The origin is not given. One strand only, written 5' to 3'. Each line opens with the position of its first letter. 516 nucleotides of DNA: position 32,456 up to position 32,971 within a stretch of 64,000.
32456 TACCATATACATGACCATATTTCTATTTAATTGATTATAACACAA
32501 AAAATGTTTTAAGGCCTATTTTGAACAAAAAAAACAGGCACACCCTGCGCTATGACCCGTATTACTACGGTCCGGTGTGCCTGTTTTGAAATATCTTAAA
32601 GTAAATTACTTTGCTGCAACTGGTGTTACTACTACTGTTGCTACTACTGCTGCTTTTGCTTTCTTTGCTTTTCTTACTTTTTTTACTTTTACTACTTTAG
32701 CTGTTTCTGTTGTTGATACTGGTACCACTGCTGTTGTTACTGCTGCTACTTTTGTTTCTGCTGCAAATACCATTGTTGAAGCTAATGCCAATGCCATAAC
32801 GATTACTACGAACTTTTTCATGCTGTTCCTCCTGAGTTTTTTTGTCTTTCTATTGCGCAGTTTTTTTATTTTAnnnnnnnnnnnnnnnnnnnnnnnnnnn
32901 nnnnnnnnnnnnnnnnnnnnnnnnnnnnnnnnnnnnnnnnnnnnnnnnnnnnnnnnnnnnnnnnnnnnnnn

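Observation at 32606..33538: Cluster of three small, consensus-RBS, Sec-secreted proteins; two are tandem paralogs with a poly-lysine core flanked by Ala/Val/Thr tracts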

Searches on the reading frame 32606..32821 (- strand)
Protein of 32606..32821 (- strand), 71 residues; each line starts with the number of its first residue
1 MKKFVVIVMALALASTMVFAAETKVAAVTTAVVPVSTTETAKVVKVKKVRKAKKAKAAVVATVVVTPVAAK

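Call 3: search_protein_families(library=pfam, proteins=[window:32606-32821:-], max_evalue=1)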
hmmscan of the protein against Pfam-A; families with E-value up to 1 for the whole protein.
window:32606-32821:- (71 aa): 2 families
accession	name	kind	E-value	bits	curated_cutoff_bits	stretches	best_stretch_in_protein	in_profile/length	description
PF20130.4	DUF6520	-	0.062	14.1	25.4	1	1-35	1-40/83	Family of unknown function (DUF6520)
PF11593.13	Med3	-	0.44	10.2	29.3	1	15-61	171-216/398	Mediator complex subunit 3 fungal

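Call 6: find_encoding_contigs(protein=window:32606-32821:-, flank=10000, max_places=6)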
Protein window:32606-32821:- (71 aa): 9 contigs read that carry it; 6 places shown.
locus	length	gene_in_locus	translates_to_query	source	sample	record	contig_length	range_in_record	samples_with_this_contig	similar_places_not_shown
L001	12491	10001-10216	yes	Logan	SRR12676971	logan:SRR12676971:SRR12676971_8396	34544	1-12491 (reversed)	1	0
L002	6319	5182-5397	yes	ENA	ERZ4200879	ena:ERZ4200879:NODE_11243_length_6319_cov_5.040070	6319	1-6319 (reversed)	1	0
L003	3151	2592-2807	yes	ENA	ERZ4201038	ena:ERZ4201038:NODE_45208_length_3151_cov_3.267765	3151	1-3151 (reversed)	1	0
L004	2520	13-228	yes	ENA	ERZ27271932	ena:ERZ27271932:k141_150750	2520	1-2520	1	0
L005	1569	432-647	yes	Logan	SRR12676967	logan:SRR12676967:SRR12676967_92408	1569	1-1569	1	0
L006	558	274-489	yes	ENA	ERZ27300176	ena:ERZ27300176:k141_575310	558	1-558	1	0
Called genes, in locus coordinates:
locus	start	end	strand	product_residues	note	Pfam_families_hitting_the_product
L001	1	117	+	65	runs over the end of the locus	-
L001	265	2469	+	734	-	PF00580:UvrD-helicase, PF01443:Viral_helicase1 (faint), PF13245:AAA_19, PF13604:AAA_30 (faint), PF13361:UvrD_C, PF13087:AAA_12 (weak), PF13538:UvrD_C_2, PF21196:PcrA_UvrD_tudor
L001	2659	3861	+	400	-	PF01966:HD, PF13286:HD_assoc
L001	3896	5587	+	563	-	PF00795:CN_hydrolase, PF02540:NAD_synthase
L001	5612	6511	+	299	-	PF01545:Cation_efflux, PF16916:ZT_dimer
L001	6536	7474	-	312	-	PF00294:PfkB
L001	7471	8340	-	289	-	PF01040:UbiA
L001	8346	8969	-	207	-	-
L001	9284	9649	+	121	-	-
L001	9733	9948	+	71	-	-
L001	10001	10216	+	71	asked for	-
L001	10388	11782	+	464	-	PF00224:PK, PF02887:PK_C (weak)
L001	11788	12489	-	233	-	?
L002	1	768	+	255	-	?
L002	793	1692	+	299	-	PF01545:Cation_efflux, PF16916:ZT_dimer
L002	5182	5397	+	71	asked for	-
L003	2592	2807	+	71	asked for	-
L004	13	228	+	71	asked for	-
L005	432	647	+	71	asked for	-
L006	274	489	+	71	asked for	-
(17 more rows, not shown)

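Call 8: find_homologous_proteins(query=window:32606-32821:-, max_evalue=0.01)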
Query window:32606-32821:- (71 aa): 3 proteins with E <= 0.01 among 12 candidates.
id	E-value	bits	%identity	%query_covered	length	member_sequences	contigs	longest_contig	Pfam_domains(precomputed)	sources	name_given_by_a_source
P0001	4.7e-21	91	90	69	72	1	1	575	-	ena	-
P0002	4.2e-13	66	70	59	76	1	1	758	-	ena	-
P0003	7.9e-7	47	83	32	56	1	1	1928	-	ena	-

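Call 18: find_related_loci(query=A1, collection=genome_contigs, flank=10000)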
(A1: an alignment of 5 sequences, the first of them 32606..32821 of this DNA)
Query A1 (71 aa) in genome_contigs; peptide patterns used: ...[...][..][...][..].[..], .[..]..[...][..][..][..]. (x = any residue, [..] = any of these).
600 stretches matched a pattern, but none encodes a relative of the query by tblastn (E <= 1e-3).

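Call 25: search_protein_representatives(alignment_id=A1)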
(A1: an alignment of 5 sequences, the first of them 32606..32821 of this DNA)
Query: 5 sequences, 72 profile positions. Proteins with E-value up to 0.001 (for the whole library): 7; up to 1e-10: 3; up to 1e-30: 0. The best 7 are listed.
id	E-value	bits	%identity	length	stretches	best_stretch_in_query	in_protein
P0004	1.5e-27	111.8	-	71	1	1-72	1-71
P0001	1.3e-26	108.8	-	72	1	1-72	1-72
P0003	6.6e-17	77.7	-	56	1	1-62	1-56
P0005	6.5e-09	52.1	-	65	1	1-68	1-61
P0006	1.1e-06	45.0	-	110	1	1-71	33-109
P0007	1.3e-04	38.3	-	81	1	5-67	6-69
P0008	7.2e-04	35.9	-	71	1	1-66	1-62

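Call 28: find_encoding_contigs(protein=P0005, flank=6000, max_places=4)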
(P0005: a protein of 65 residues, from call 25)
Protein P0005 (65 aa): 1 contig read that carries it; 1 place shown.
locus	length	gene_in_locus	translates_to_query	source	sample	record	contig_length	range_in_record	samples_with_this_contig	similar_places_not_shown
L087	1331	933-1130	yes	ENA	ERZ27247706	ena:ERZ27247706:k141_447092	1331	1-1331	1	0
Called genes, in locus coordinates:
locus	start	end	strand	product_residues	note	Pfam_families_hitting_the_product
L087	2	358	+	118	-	?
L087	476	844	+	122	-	-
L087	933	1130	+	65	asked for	-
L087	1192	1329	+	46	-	?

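Call 29: find_encoding_contigs(protein=P0006, flank=6000, max_places=4)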
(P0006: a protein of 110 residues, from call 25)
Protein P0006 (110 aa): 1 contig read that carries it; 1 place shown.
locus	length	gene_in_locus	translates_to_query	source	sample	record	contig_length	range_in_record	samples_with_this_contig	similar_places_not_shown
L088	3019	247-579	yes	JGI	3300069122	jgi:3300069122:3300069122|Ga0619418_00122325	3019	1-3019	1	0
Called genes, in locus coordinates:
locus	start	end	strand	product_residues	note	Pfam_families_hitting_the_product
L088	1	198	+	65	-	?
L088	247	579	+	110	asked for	-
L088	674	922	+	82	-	-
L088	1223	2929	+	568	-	PF02743:dCache_1 (weak), PF14827:dCache_3, PF17203:sCache_3_2 (faint), PF17201:Cache_3-Cache_2, PF17202:sCache_3_3, PF00015:MCPsignal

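Call 30: find_encoding_contigs(protein=P0007, flank=6000, max_places=4)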
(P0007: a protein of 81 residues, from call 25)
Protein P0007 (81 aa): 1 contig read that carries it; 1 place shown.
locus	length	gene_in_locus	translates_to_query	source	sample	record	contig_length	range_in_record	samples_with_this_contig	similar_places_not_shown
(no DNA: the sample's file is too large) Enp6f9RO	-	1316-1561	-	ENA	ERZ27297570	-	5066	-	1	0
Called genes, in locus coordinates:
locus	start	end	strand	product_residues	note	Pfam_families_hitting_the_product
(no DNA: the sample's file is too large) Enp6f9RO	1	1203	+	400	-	?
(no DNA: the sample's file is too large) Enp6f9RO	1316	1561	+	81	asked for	-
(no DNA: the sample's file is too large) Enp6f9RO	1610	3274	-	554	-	PF01541:GIY-YIG, PF27096:UvrC_M, PF02151:UVR (weak), PF22920:UvrC_RNaseH, PF08459:UvrC_RNaseH_dom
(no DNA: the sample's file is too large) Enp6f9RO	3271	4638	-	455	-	PF03631:Virul_fac_BrkB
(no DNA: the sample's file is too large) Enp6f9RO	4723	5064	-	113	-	?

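Call 38: find_encoding_contigs(protein=P0008, flank=6000, max_places=3)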
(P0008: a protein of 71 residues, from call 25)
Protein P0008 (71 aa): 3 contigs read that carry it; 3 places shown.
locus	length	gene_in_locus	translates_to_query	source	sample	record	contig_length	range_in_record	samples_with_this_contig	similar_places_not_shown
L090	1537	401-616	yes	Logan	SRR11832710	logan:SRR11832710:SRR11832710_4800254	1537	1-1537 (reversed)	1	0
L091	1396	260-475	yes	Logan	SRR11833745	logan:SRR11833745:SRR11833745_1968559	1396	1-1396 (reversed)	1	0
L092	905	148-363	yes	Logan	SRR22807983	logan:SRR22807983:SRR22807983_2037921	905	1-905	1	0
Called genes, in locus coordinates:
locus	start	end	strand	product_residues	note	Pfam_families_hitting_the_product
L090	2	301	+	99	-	?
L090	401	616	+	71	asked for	-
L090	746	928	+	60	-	-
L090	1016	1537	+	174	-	?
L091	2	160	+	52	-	?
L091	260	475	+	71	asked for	-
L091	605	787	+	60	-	-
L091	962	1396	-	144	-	?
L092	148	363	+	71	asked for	-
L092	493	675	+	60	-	-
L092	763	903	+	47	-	?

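Call 45: find_encoding_contigs(protein=P0002, flank=6000, max_places=3)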
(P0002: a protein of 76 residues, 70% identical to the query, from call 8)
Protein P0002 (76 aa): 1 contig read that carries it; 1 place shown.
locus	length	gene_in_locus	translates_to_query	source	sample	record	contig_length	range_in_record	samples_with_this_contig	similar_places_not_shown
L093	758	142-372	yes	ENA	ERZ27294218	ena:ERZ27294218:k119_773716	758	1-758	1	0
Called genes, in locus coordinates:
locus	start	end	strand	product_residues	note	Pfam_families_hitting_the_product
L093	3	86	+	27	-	?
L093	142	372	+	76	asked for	-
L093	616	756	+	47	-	?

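Call 46: find_encoding_contigs(protein=P0003, flank=6000, max_places=3)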
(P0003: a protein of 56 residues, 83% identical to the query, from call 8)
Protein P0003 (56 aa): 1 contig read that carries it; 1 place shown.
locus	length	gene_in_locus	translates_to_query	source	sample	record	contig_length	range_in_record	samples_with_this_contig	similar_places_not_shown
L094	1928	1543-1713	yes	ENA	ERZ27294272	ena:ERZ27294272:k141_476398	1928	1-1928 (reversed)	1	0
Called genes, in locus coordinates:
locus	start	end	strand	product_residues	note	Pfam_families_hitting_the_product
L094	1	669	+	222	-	?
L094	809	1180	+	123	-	-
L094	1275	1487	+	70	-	-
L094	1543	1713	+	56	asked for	-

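Call 47: find_encoding_contigs(protein=P0001, flank=6000, max_places=3)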
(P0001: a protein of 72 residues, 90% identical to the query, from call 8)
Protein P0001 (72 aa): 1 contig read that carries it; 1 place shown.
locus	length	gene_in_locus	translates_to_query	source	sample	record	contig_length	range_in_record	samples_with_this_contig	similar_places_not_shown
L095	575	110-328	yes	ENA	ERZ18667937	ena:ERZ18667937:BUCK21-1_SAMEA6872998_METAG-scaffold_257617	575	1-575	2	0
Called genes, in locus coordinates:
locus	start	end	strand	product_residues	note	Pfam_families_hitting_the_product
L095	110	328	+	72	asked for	-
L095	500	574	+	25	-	?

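Call 60: predict_structure(alignment_id=A1)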
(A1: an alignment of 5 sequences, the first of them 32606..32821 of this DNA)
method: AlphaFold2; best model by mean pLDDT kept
length: 71 residues; sequences in the alignment: 5
mean_pLDDT: 53.4   pTM: 0.25
mean pLDDT of the five models: 53.4, 53.3, 52.7, 49.9, 49.6
residues with pLDDT >= 90: 0; 70-90: 13; 50-70: 16; < 50: 42
segments of 3 or more residues with pLDDT < 50: 25-51, 55-65
pLDDT, mean of each block of 10 residues (from residue 1): 77 68 50 45 42 44 47 39
secondary structure, 60 per line:
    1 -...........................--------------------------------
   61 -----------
elements in order: H2-28

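Call 61: search_protein_families(library=ncbifam, proteins=[window:32606-32821:-], max_evalue=0.1)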
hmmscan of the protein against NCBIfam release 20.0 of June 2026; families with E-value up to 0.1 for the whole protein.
window:32606-32821:- (71 aa): 2 families
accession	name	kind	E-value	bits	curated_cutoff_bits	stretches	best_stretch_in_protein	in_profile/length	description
NF033603.1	mini-MOMP_1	subfamily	0.019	14.7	75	1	1-21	1-21/63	mini-MOMP protein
NF033636.1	acid_shock_Asr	equivalog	0.05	14.4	50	1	1-58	1-58/119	acid resistance repetitive basic protein Asr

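Call 62: search_protein_families(library=padloc, proteins=[window:32606-32821:-], max_evalue=0.1)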
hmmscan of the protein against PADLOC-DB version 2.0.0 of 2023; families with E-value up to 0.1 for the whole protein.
window:32606-32821:- (71 aa): 0 families

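Call 63: search_solved_structures(query=A1, max_evalue=1)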
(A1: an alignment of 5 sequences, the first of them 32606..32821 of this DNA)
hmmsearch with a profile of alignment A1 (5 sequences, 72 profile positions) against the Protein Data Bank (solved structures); distinct sequences matched with E-value up to 1: 2.
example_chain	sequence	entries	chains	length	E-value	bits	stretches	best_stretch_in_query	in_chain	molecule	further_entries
7oya_L1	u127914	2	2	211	0.27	14.9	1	20-57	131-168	60S ribosomal protein L13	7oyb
8z5n_4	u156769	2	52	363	0.3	14.7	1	1-34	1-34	Flagellar P-ring protein | FlgI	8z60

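Call 73: search_protein_families(library=ncbifam, proteins=[L087:933-1127:+, L094:1275-1484:+, L088:343-576:+, L095:110-325:+, L093:142-369:+, L088:674-919:+, P0007, L090:401-613:+, L090:746-925:+], max_evalue=0.1)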
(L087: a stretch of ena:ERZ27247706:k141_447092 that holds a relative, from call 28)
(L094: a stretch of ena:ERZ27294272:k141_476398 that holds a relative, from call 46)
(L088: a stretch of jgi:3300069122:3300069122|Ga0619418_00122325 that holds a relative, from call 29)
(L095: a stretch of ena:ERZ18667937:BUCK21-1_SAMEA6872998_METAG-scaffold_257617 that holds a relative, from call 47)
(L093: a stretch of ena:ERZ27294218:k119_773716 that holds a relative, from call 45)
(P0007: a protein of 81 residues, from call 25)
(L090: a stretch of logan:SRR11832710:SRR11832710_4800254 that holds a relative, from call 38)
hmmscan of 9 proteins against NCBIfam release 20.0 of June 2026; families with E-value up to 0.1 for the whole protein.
L087:933-1127:+ (65 aa): 8 families
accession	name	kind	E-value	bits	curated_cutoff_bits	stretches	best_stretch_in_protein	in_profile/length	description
NF033636.1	acid_shock_Asr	equivalog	4.7e-06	27.4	50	1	1-58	1-59/119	acid resistance repetitive basic protein Asr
NF007769.1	PRK10455.1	equivalog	0.022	15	174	1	1-52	1-49/160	ATP-independent periplasmic protein-refolding chaperone Spy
NF050142.1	PG1828_fam_lipo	equivalog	0.026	15.2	50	1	1-58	1-55/59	PG1828 family lipoprotein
NF052668.1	VPA0510_fam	equivalog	0.05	14.2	95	1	3-59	3-58/110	VPA0510 family protein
NF049866.1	outer_TDE1717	subfamily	0.05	13.5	135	1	1-49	1-48/210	TDE1717 family outer membrane beta-barrel protein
NF006989.0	PRK09454.1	equivalog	0.051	12.9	264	1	5-45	100-140/251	glycerophosphodiester phosphodiesterase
NF004751.0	PRK06080.1-3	equivalog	0.054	13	264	1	2-58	46-102/296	1,4-dihydroxy-2-naphthoate polyprenyltransferase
NF053514.2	JUQZ_fam_ocin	equivalog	0.076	13.3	40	1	2-51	6-53/107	BLB8/JUQZ-1 family protein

L094:1275-1484:+ (70 aa): 2 families
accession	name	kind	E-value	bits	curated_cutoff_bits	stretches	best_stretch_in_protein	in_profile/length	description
NF011830.0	PRK15302.1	equivalog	0.0071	16.1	337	1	1-68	1-68/229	hypothetical protein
NF033636.1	acid_shock_Asr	equivalog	0.026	15.3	50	1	7-64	3-60/119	acid resistance repetitive basic protein Asr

L088:343-576:+ (78 aa): 12 families
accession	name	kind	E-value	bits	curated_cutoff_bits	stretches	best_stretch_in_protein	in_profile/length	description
NF033175.1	fuso_auto_Nterm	subfamily_domain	0.0002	21.5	55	1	9-66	22-78/120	autotransporter-associated N-terminal domain-containing protein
NF033636.1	acid_shock_Asr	equivalog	0.00074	20.3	50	1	1-71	1-74/119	acid resistance repetitive basic protein Asr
TIGR04420.1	Sec_Non_Glob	hypoth_equivalog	0.0014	18.4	90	1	1-67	1-71/243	SRP-less Sec system protein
NF040598.1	Ala_zip_lipo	subfamily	0.0039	17.7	43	1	5-73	8-71/90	Lpp/OprI family alanine-zipper lipoprotein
NF049866.1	outer_TDE1717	subfamily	0.0092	15.9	135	1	1-44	1-43/210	TDE1717 family outer membrane beta-barrel protein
NF053819.1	EF0750_LPXTG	subfamily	0.012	16.1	47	1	1-64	1-67/105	EF2685/EF0750 family sortase-dependent surface protein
NF050079.1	pilus_FilC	exception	0.013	14.9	630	1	5-68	5-71/384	putative pilus system protein FilC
NF042931.1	SAG1386_EF1546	equivalog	0.022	14.9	80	1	5-65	36-96/158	SAG1386/EF1546 family surface-associated protein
NF041428.1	TrsH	subfamily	0.026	14.6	150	1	1-65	1-65/149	TrsH/TraH family protein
NF052666.1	VPA0252_fam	equivalog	0.028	14.4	100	1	1-35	1-34/78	VPA0252 family protein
NF041193.1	lipo_SP0191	subfamily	0.067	13.2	75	1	1-54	1-56/190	SP0191 family lipoprotein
NF053637.1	SerProtHtrAspr2045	equivalog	0.089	11.7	650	1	5-72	14-80/394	serine protease HtrA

L095:110-325:+ (72 aa): 1 family
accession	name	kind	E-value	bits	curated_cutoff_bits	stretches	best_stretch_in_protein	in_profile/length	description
NF047437.1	VC2662_fam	equivalog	0.096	12.1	140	0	1-59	1-59/187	VC2662 family protein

L093:142-369:+ (76 aa): 5 families
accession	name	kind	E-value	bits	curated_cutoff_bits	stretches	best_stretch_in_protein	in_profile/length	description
NF033636.1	acid_shock_Asr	equivalog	0.00043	21.1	50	1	1-62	1-64/119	acid resistance repetitive basic protein Asr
TIGR04420.1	Sec_Non_Glob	hypoth_equivalog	0.00087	19.1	90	1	1-67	1-74/243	SRP-less Sec system protein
TIGR00156.1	TIGR00156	subfamily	0.0018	18.3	108.15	1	2-58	1-56/128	YgiW/YdeI family stress tolerance OB fold protein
NF033603.1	mini-MOMP_1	subfamily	0.042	13.6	75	1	1-21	1-21/63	mini-MOMP protein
NF011756.0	PRK15209.1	equivalog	0.043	13.3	221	1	1-27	1-27/174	long polar fimbrial major subunit LpfA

L088:674-919:+ (82 aa): 1 family
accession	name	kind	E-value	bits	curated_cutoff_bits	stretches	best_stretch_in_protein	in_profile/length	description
NF041110.1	HPE1_fam_CxxC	domain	0.028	14.7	45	1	1-59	1-59/94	plant virulence effector HPE1-like domain-containing protein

P0007 (81 aa): 1 family
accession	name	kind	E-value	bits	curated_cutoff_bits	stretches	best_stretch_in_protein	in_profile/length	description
NF033636.1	acid_shock_Asr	equivalog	1e-05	26.3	50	1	2-80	3-84/119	acid resistance repetitive basic protein Asr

L090:401-613:+ (71 aa): 7 families
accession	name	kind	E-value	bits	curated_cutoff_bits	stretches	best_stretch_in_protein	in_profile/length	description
NF033636.1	acid_shock_Asr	equivalog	0.00045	21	50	1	1-58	1-57/119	acid resistance repetitive basic protein Asr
NF053819.1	EF0750_LPXTG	subfamily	0.00096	19.6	47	1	1-67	1-66/105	EF2685/EF0750 family sortase-dependent surface protein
NF042931.1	SAG1386_EF1546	equivalog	0.0017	18.5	80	1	5-63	38-96/158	SAG1386/EF1546 family surface-associated protein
NF042930.1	EF0163_fam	equivalog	0.022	14.3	65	1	11-64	10-58/165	EF0163 family protein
NF053838.1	hit_Bd0108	equivalog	0.042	14.3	40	0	1-68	1-79/94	predatory lifecycle switch protein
NF052435.1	BamI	equivalog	0.043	13.6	180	1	4-64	6-72/226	biofilm-associated metzincin protease inhibitor BamI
NF002708.1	PRK02515.1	equivalog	0.063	13.2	85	1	1-58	1-60/137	photosystem II complex extrinsic protein PsbU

L090:746-925:+ (60 aa): 1 family
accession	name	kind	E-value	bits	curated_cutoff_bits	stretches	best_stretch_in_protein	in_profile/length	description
NF040528.1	SP_0198_lipo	equivalog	0.049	13.6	100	1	3-54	6-55/144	SP_0198 family lipoprotein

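Call 87: list_cluster_members(proteins=[window:32606-32821:-, window:32874-33089:-, window:33173-33538:-, P0005, P0006, P0007, P0008])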
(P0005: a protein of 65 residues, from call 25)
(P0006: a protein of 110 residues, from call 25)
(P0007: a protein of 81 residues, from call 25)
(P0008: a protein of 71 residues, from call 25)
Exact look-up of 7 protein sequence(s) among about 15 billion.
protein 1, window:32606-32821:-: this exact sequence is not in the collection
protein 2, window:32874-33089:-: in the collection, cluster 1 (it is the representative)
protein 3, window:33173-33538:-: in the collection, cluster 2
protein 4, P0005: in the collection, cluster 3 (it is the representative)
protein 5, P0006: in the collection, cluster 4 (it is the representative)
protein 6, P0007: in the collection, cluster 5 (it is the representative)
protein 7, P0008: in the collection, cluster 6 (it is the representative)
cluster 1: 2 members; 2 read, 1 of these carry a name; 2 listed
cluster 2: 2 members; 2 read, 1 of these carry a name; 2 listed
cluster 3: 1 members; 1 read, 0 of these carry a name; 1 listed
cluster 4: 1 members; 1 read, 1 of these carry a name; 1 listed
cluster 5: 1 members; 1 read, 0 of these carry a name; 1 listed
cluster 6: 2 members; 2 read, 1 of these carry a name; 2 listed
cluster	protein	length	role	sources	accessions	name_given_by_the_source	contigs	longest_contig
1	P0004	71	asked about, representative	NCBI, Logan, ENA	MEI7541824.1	MAG: hypothetical protein WCJ94_01050 [bacterium]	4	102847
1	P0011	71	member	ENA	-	-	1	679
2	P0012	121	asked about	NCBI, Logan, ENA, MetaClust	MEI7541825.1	MAG: hypothetical protein WCJ94_01055 [bacterium] | \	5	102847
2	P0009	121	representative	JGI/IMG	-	-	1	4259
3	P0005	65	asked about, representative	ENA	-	-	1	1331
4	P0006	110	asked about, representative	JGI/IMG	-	uncharacterized protein HemX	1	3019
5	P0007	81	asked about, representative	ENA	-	-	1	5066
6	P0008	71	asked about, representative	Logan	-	-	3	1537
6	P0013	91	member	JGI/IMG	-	hypothetical protein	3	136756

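Call 88: find_encoding_contigs(protein=P0013, flank=8000, max_places=2)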
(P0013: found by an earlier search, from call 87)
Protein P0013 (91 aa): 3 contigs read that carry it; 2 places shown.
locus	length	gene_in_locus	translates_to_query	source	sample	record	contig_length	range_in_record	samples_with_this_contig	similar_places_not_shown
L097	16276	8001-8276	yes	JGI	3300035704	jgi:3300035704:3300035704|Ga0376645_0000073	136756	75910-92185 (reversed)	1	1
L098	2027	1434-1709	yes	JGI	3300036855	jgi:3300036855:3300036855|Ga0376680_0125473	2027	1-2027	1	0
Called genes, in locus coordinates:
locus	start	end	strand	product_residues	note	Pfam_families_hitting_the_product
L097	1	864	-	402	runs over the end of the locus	PF28597:T2SSF_N, PF00482:T2SSF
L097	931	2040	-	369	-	PF00437:T2SSE, PF13401:AAA_22 (weak)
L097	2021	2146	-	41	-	-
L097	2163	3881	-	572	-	PF05157:MshEN, PF00437:T2SSE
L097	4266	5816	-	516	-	PF01839:FG-GAP (faint), PF13517:FG-GAP_3, PF17957:Big_7 (faint)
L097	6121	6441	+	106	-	-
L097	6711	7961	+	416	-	PF00682:HMGL-like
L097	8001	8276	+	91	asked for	-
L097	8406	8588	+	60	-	-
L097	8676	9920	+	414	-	PF04389:Peptidase_M28, PF01546:Peptidase_M20, PF07687:M20_dimer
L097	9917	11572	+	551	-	PF07969:Amidohydro_3, PF01979:Amidohydro_1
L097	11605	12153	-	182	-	PF09900:DUF2127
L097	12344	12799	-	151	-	PF03364:Polyketide_cyc (weak)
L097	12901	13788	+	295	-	PF03631:Virul_fac_BrkB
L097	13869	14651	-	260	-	PF00903:Glyoxalase, PF18029:Glyoxalase_6 (weak), PF22677:Ble-like_N (faint), PF00903:Glyoxalase, PF18029:Glyoxalase_6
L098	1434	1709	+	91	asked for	-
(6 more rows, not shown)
